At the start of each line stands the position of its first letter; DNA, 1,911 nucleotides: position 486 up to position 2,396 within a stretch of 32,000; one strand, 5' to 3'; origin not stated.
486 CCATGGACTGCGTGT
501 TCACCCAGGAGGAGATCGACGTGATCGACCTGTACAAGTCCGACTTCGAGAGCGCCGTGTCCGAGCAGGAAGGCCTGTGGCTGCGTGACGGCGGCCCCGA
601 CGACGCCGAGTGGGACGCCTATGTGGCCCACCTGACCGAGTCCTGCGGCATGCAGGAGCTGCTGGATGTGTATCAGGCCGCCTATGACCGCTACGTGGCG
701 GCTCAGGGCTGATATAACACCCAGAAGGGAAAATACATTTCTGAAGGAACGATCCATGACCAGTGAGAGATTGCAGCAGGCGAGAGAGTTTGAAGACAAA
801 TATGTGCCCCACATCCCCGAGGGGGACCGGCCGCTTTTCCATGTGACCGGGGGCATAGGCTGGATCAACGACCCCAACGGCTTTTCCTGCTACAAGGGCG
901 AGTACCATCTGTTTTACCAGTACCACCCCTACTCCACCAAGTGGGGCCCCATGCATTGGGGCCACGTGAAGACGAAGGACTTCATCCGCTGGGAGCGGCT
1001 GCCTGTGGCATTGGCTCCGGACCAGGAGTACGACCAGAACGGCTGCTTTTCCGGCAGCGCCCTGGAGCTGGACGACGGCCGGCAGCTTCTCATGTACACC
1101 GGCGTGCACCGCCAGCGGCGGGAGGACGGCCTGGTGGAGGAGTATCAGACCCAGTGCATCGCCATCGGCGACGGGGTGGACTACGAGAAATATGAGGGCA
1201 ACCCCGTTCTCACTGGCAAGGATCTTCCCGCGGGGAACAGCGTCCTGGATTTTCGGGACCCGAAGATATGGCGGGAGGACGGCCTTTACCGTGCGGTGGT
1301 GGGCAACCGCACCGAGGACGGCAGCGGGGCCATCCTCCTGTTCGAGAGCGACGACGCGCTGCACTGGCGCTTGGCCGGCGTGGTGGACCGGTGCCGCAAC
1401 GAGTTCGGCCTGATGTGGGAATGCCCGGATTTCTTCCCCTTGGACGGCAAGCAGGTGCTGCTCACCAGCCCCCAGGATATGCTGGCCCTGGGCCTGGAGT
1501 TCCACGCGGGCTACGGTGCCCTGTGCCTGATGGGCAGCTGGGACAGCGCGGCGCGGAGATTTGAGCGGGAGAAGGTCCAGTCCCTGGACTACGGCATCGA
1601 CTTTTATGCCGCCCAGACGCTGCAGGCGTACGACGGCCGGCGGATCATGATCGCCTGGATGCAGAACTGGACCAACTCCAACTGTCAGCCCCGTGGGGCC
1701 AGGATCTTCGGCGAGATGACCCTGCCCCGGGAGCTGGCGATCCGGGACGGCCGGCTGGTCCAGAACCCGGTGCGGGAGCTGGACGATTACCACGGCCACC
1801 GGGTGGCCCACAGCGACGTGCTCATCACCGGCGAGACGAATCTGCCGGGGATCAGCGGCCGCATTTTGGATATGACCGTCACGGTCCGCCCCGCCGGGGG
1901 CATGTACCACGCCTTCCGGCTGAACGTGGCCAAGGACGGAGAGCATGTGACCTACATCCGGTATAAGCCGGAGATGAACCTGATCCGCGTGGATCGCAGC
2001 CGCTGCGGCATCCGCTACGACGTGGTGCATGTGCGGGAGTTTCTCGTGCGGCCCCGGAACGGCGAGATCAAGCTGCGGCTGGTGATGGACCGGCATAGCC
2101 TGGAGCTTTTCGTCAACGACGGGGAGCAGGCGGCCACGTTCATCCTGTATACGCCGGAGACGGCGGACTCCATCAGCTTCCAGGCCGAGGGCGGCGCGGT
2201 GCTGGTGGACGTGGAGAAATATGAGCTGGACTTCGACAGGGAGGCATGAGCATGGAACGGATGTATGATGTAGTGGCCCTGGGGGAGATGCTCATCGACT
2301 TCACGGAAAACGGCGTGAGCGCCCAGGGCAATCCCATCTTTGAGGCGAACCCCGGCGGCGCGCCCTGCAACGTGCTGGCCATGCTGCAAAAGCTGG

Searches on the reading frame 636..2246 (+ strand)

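Call 69: search_protein_families(library=pfam, proteins=[window:636-2246:+], max_evalue=0.00001)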
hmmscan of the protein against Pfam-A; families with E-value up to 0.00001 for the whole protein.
window:636-2246:+ (537 aa): 2 families
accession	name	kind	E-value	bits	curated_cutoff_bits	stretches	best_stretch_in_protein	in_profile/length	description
PF00251.26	Glyco_hydro_32N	-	5.3e-94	315.7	22.1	1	69-378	1-307/307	Glycosyl hydrolases family 32 N-terminal domain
PF08244.19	Glyco_hydro_32C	-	2e-18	67.4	21.9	1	392-523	12-150/158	Glycosyl hydrolases family 32 C terminal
